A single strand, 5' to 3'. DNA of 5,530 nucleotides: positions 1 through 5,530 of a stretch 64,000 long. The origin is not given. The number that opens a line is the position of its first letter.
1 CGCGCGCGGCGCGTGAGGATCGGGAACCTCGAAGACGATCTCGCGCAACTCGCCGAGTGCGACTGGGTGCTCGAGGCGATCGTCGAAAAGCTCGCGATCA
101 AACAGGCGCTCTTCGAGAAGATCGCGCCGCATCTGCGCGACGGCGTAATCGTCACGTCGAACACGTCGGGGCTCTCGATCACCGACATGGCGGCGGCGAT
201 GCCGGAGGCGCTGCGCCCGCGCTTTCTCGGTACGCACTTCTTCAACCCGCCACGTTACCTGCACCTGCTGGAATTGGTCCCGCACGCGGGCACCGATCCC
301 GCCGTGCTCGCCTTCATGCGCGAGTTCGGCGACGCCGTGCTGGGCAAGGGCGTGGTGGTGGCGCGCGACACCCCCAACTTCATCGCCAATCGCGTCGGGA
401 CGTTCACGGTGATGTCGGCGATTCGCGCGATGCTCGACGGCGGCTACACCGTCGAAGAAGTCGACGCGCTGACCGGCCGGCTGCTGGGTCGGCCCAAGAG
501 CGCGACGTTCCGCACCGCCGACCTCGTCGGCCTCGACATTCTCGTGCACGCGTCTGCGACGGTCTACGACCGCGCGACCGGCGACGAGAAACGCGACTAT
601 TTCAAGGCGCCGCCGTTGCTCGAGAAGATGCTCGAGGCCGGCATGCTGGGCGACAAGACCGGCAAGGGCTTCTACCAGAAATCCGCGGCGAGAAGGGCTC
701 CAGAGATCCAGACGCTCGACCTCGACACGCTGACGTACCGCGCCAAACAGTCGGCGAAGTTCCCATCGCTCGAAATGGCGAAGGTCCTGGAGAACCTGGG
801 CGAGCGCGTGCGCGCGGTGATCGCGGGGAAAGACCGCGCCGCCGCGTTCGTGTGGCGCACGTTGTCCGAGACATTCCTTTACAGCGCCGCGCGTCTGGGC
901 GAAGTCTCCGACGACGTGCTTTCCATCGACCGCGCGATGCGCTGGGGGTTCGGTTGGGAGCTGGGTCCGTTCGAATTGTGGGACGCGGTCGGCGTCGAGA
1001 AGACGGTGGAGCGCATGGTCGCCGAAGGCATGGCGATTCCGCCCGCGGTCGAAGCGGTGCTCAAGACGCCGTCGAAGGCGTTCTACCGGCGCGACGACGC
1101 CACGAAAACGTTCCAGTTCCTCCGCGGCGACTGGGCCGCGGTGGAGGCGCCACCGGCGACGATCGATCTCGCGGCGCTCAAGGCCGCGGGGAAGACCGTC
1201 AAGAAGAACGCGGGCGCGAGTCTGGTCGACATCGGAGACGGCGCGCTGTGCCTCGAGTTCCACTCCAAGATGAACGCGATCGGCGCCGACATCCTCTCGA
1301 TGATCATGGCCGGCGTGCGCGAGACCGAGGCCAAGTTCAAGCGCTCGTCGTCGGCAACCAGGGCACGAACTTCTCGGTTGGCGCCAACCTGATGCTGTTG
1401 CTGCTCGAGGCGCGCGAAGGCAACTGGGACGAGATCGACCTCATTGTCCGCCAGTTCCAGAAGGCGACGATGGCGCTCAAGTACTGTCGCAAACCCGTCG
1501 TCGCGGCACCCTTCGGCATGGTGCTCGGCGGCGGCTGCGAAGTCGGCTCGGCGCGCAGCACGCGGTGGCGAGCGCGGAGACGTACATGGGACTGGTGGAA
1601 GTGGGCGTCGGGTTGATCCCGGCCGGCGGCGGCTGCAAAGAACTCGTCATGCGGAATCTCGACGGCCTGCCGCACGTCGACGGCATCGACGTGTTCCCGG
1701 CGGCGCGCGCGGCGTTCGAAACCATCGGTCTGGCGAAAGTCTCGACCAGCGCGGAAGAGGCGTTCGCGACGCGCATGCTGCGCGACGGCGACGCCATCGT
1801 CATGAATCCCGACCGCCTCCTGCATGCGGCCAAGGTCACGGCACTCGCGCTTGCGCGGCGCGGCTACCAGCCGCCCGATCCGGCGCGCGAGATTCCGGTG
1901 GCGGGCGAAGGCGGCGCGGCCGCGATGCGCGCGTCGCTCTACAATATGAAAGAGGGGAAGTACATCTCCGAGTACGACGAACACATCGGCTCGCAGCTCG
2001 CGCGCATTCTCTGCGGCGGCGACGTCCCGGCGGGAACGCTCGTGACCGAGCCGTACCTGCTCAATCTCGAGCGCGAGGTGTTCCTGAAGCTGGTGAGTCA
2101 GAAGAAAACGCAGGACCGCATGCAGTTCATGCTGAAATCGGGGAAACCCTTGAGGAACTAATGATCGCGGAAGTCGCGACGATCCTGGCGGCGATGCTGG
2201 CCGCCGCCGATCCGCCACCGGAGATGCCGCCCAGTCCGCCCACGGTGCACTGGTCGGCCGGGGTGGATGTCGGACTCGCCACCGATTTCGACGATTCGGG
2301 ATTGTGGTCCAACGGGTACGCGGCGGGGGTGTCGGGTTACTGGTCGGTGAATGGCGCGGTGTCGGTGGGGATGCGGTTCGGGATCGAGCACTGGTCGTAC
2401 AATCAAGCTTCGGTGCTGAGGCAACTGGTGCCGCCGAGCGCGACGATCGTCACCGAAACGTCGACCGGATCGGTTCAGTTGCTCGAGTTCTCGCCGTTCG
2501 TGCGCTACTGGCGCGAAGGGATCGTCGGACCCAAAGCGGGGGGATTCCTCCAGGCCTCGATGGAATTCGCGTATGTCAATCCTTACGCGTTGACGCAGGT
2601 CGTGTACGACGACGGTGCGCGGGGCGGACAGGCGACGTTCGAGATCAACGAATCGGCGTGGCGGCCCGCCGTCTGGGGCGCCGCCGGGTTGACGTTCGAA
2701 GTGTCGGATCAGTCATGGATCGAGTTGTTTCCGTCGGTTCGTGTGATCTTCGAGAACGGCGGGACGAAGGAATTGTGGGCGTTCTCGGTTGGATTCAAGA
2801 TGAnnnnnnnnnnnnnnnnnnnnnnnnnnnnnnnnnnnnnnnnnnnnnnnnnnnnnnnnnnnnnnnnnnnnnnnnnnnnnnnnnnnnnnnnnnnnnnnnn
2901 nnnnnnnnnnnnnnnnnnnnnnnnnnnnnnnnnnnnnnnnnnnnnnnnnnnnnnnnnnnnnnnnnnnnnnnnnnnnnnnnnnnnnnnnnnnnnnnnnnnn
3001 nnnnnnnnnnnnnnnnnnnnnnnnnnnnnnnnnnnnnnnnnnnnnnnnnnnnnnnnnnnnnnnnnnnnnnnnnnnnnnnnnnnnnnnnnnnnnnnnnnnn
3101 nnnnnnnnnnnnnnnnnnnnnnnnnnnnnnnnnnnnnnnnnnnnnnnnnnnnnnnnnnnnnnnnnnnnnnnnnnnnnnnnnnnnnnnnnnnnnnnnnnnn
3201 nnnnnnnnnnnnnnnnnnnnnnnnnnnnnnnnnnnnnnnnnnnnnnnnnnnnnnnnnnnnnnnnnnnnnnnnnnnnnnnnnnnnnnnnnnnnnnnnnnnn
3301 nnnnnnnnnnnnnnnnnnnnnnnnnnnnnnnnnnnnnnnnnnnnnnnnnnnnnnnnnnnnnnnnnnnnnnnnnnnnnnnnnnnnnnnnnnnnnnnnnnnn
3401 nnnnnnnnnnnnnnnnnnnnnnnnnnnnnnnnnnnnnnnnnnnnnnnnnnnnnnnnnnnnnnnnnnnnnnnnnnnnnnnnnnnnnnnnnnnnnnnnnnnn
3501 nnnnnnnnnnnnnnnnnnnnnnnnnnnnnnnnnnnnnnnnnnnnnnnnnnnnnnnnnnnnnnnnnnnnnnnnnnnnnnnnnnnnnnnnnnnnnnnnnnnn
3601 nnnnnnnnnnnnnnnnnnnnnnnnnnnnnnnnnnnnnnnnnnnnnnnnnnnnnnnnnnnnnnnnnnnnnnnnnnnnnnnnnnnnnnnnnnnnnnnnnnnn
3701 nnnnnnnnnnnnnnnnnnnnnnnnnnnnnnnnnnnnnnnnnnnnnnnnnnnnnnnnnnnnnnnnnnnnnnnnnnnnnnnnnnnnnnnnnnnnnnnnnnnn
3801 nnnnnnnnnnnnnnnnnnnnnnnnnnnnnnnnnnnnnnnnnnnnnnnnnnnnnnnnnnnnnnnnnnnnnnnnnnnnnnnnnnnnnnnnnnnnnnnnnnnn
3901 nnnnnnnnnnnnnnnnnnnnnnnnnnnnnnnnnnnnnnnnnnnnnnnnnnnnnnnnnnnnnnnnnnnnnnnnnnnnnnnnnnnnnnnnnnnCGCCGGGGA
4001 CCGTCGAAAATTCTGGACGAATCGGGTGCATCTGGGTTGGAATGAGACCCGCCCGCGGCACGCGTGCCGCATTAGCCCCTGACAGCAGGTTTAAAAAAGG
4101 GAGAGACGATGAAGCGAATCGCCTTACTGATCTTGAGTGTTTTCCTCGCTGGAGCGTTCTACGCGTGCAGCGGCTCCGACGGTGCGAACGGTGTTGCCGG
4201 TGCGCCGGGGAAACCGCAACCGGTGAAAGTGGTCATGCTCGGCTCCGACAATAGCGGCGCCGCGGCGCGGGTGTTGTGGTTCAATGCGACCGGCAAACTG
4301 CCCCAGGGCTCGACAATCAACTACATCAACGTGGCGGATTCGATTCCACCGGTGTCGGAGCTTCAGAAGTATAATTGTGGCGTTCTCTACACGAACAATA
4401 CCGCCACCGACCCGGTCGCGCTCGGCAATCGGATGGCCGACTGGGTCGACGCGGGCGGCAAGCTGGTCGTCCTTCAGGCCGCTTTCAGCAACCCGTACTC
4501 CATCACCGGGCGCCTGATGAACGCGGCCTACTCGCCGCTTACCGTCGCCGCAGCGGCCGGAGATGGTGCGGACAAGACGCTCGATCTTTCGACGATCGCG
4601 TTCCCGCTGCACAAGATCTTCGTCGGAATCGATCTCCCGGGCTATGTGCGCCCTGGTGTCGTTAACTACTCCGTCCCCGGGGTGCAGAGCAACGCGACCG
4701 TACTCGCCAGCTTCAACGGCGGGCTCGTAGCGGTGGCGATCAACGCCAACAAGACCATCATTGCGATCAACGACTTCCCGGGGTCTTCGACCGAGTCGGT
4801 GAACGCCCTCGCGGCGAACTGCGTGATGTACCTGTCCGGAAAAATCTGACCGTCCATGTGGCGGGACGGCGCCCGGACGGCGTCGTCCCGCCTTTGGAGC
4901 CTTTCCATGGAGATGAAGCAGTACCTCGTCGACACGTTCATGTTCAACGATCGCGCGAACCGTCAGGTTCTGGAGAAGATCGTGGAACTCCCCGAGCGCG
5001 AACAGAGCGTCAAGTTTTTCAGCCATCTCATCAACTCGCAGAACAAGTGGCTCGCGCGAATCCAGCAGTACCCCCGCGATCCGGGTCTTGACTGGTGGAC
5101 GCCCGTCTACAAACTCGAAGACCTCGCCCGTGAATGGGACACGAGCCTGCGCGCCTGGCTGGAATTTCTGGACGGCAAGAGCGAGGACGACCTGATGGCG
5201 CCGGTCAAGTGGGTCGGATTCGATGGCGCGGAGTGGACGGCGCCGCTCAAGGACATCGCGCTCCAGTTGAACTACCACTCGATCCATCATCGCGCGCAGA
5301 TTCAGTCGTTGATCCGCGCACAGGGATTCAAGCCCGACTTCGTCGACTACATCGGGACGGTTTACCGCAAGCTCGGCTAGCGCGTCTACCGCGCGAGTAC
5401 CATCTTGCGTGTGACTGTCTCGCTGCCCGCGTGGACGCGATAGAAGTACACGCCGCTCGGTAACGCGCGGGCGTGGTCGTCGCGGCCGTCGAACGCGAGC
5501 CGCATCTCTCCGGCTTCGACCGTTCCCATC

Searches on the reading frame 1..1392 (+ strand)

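Call 15: search_protein_families(library=pfam, proteins=[window:1-1392:+], max_evalue=0.001)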
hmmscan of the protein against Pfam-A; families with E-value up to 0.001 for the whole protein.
window:1-1392:+ (463 aa): 2 families
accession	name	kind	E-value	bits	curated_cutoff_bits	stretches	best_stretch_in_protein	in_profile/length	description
PF02737.24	3HCDH_N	-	3e-32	112.4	22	1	6-123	65-179/180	3-hydroxyacyl-CoA dehydrogenase, NAD binding domain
PF00725.27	3HCDH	-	7.2e-26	91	22.1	2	127-226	2-96/97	3-hydroxyacyl-CoA dehydrogenase, C-terminal domain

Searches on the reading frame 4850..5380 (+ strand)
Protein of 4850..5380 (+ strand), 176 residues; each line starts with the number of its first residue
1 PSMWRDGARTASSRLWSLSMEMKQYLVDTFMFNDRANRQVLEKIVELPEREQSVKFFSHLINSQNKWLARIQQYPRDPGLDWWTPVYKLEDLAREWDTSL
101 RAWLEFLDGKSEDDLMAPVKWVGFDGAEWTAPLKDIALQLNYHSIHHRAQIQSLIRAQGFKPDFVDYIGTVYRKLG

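Call 15: search_protein_families(library=pfam, proteins=[window:4850-5380:+], max_evalue=0.001)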
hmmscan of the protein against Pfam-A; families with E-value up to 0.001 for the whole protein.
window:4850-5380:+ (176 aa): 2 families
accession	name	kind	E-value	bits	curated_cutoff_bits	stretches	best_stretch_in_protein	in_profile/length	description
PF12867.12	DinB_2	-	4e-09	37.4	24.8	1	59-151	38-128/128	DinB superfamily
PF05163.17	DinB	-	4.7e-07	30.4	23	1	56-170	45-157/165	DinB family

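Call 82: find_related_loci(query=window:4856-5380:+, collection=metagenome_contigs, flank=10000)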
Query window:4856-5380:+ (174 aa) in metagenome_contigs; peptide patterns used: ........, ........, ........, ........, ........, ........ (x = any residue, [..] = any of these).
106 stretches matched a pattern; 17 encode a relative of the query (tblastn E <= 1e-3); 17 distinct loci.
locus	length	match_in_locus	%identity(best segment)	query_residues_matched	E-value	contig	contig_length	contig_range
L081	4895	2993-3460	77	18-173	2e-83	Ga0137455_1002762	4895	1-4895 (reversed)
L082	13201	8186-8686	70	7-173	4e-83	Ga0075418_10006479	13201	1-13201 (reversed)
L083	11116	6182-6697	69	3-173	5e-81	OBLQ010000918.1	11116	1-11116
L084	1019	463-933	73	18-174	3e-86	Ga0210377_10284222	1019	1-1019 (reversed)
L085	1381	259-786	68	2-174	2e-83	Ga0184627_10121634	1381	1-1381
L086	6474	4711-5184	71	17-174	5e-77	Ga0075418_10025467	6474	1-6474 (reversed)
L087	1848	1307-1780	69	17-174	1e-77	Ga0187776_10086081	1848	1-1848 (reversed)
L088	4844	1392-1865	68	16-173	7e-74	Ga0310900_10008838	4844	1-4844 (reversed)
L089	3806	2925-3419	66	7-173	3e-74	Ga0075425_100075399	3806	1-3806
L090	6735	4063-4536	68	16-173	1e-73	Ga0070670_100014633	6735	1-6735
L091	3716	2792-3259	68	18-173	3e-73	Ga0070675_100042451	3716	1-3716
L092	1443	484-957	63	17-174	7e-72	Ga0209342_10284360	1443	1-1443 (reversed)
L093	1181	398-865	60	18-173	2e-66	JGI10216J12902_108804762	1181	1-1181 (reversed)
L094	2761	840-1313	54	17-174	5e-58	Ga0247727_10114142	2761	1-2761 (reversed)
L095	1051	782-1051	62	5-94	7e-37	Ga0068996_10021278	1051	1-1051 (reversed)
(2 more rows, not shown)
